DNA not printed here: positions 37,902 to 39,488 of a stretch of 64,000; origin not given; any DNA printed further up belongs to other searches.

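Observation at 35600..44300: ~8.7 kb high-GC island with six unknown genes (membrane proteins, AAA+ ATPase, coiled-coil protein) bounded by terminators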

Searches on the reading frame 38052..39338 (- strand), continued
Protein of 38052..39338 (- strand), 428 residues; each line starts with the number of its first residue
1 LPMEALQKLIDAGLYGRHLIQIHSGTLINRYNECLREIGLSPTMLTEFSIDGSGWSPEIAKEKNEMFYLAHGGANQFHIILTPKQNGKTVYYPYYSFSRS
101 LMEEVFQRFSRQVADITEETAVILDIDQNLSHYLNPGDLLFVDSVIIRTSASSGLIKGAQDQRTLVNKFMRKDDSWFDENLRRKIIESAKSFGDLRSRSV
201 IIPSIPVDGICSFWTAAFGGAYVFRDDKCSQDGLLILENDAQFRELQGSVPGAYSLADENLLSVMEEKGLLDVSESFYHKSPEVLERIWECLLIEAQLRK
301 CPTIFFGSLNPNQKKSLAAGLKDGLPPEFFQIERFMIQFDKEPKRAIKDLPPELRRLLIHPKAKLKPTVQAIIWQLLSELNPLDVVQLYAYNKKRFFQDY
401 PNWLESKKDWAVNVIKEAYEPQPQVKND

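Call 72: search_protein_families(library=pfam, proteins=[L086:2653-3738:+, L086:3803-4948:+, L086:4955-6868:+, L086:9001-10287:+, L086:10294-11514:+, L087:3565-4401:+, L087:4667-5743:+, L087:5811-6923:+, L087:7024-8925:+, L087:8977-10212:+], max_evalue=0.05)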
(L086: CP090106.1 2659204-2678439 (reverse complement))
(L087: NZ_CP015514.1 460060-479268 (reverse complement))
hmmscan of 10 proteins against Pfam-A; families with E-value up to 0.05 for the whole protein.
L086:2653-3738:+ (362 aa): 2 families
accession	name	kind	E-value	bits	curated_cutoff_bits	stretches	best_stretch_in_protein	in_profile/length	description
PF20813.2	FhbB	-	0.015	16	27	0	246-285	4-43/80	Factor H binding protein B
PF10473.14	CENP-F_leu_zip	-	0.021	15.3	34.5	1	137-213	56-134/140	Leucine-rich repeats of kinetochore protein Cenp-F/LEK1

L086:3803-4948:+ (382 aa): 0 families

L086:4955-6868:+ (638 aa): 1 family
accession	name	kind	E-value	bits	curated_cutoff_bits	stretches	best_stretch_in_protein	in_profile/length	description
PF00004.35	AAA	-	1.8e-10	41.8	21.2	1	308-438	5-125/131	ATPase family associated with various cellular activities (AAA)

L086:9001-10287:+ (429 aa): 1 family
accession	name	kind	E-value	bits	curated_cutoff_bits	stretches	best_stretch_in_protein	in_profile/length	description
PF20343.3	DUF6638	-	8.2e-76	256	27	1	11-428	2-413/439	Family of unknown function (DUF6638)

L086:10294-11514:+ (407 aa): 1 family
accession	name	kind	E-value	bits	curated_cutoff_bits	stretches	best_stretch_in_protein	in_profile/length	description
PF10095.14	DUF2333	-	6.2e-16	58.7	22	2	181-296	86-196/330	Uncharacterized protein conserved in bacteria (DUF2333)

L087:3565-4401:+ (279 aa): 0 families

L087:4667-5743:+ (359 aa): 1 family
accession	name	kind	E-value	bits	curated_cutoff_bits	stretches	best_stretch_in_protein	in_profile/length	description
PF12329.13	TMF_DNA_bd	-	0.02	15.3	35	1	217-279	11-73/74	TATA element modulatory factor 1 DNA binding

L087:5811-6923:+ (371 aa): 0 families

L087:7024-8925:+ (634 aa): 1 family
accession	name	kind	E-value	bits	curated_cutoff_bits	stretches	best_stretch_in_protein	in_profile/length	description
PF00004.35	AAA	-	4.8e-13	50.1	21.2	1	304-436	5-127/131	ATPase family associated with various cellular activities (AAA)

L087:8977-10212:+ (412 aa): 2 families
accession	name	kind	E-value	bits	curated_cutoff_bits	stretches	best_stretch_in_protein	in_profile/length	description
PF20343.3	DUF6638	-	1.6e-58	199.1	27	1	14-410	4-393/439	Family of unknown function (DUF6638)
PF02248.22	Como_SCP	-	0.045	13.8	27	0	12-91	89-165/183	Small coat protein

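Call 82: search_protein_families(library=pfam, proteins=[L043:5203-5787:+, L043:2792-3154:+, L030:3531-5222:-, L008:3800-4372:-, L008:4362-5291:-, L045:13508-17029:-, L045:4458-5297:-, L056:4229-5368:+, L029:8536-9093:+], max_evalue=0.01)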
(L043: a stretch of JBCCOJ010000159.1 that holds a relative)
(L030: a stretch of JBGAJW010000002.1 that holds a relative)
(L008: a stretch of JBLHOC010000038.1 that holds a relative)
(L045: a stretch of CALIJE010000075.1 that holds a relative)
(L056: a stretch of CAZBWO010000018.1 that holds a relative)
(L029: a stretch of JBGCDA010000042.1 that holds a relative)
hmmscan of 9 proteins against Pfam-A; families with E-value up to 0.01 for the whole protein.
L043:5203-5787:+ (195 aa): 1 family
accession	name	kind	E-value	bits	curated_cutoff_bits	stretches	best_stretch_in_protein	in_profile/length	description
PF00293.34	NUDIX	-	6.7e-13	49.2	21.1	1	47-167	4-118/134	NUDIX domain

L043:2792-3154:+ (121 aa): 2 families
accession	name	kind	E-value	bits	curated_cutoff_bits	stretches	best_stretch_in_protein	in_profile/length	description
PF05635.17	23S_rRNA_IVP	-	1.5e-29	102.7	33.8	1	5-109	2-105/106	23S rRNA-intervening sequence protein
PF22296.2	bAvd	-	7e-10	39.8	40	1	9-113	4-105/107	bAvd-like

L030:3531-5222:- (564 aa): 24 families
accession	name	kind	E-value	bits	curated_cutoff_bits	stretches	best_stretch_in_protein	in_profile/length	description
PF00005.33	ABC_tran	-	6.5e-54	182.7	25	2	349-482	2-137/137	ABC transporter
PF13304.12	AAA_21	-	3.5e-16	60.6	27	2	360-388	1-35/304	AAA domain, putative AbiEii toxin, Type IV TA system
PF12848.13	ABC_tran_Xtn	-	1e-13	51.6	25.9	1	239-317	1-82/85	ABC transporter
PF02463.25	SMC_N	-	6.3e-10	39.3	40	0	359-380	25-49/220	RecF/RecN/SMC N terminal domain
PF13555.12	AAA_29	-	5.1e-06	26.6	27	0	348-375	12-39/61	P-loop containing region of AAA domain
PF01926.29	MMR_HSR1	-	9.5e-06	26.2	21.9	0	38-67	1-29/113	50S ribosome-binding GTPase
PF00931.28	NB-ARC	-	2.2e-05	24.3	23.5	0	358-381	18-41/248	NB-ARC domain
PF13476.12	AAA_23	-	6.5e-05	24.1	27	1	348-378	10-39/201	AAA domain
PF00004.35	AAA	-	0.00027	21.8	21.2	0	363-406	3-45/131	ATPase family associated with various cellular activities (AAA)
PF13173.12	AAA_14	-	0.00028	21.3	27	0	360-385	4-28/129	AAA domain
PF13401.12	AAA_22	-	0.00029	21.6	27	0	358-397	5-45/130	AAA domain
PF13238.12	AAA_18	-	0.0003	21.7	29.4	0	39-91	1-44/128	AAA domain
PF00350.29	Dynamin_N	-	0.00044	20.7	27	0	39-124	1-81/168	Dynamin family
PF08477.19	Roc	-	0.00052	20.7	27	0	362-401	3-42/119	Ras of Complex, Roc, domain of DAPkinase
PF00006.31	ATP-synt_ab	-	0.00098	19.2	29.5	0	28-60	6-38/213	ATP synthase alpha/beta family, nucleotide-binding domain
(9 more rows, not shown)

L008:3800-4372:- (191 aa): 0 families

L008:4362-5291:- (310 aa): 3 families
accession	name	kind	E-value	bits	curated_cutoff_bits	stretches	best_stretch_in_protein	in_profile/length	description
PF00535.33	Glycos_transf_2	-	7.2e-28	98.1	23.3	1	3-166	1-167/168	Glycosyl transferase family 2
PF10111.15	Glyco_tranf_2_2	-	3.1e-06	27.3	27.3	1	3-95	1-93/276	Glycosyltransferase like family 2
PF13641.12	Glyco_tranf_2_3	-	0.00026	21.5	27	1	2-166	3-174/230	Glycosyltransferase like family 2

L045:13508-17029:- (1174 aa): 2 families
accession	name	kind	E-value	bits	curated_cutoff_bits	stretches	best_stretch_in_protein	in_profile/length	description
PF01963.22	TraB_PrgY_gumN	-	8.4e-34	118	26.8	1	24-279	1-263/263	TraB/PrgY/gumN family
PF13646.12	HEAT_2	-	0.0086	16.8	27.7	0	801-865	12-74/88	HEAT repeats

L045:4458-5297:- (280 aa): 2 families
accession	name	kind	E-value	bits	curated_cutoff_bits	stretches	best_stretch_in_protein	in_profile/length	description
PF07313.18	AmiA-like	-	2.2e-51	174.7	27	1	54-269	2-200/202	N-acetylmuramoyl-L-alanine amidase-like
PF12671.13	Amidase_6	-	0.0081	16.7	23.2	0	81-239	28-130/163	Putative amidase domain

L056:4229-5368:+ (380 aa): 5 families
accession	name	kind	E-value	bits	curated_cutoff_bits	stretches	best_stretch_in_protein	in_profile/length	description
PF00441.29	Acyl-CoA_dh_1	-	1.1e-50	172.1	22.4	1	231-378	3-150/150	Acyl-CoA dehydrogenase, C-terminal domain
PF02771.21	Acyl-CoA_dh_N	-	2.4e-39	134.6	22.9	1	6-118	1-113/113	Acyl-CoA dehydrogenase, N-terminal domain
PF02770.24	Acyl-CoA_dh_M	-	1.1e-27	96.4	33.3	1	122-217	1-97/97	Acyl-CoA dehydrogenase, middle domain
PF08028.16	Acyl-CoA_dh_2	-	2.9e-23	83.1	22.7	1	244-366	1-133/134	Acyl-CoA dehydrogenase, C-terminal domain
PF22924.1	ACOX_C_alpha1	-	7.7e-07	29.5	27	1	275-372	62-163/169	Acyl-CoA oxidase, C-alpha1 domain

L029:8536-9093:+ (186 aa): 0 families

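Call 102: search_protein_representatives(alignment_id=A7)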
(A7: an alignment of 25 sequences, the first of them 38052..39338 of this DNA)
Query: 25 sequences, 420 profile positions. Proteins with E-value up to 0.001 (for the whole library): 586; up to 1e-10: 466; up to 1e-30: 290. The best 150 are listed.
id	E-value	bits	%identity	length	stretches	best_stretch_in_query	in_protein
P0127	5.5e-186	634.9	-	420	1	1-419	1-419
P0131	7.6e-168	575.1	-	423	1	1-419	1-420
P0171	7.4e-158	542.2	-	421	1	1-419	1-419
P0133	8.0e-155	532.2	-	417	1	1-419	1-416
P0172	9.4e-154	528.7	-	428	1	1-418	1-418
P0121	1.8e-152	524.5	-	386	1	38-417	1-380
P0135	2.2e-152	524.2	-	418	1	1-413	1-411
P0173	4.0e-152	523.4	-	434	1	1-418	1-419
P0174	2.0e-147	507.9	-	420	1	1-417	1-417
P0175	3.7e-146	503.7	-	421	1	1-419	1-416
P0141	2.6e-144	497.6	-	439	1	1-419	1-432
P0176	3.2e-144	497.3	-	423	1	1-414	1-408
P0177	2.2e-143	494.5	-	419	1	1-412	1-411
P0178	8.2e-142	489.4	-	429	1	1-417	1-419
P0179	3.2e-139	480.8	-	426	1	2-419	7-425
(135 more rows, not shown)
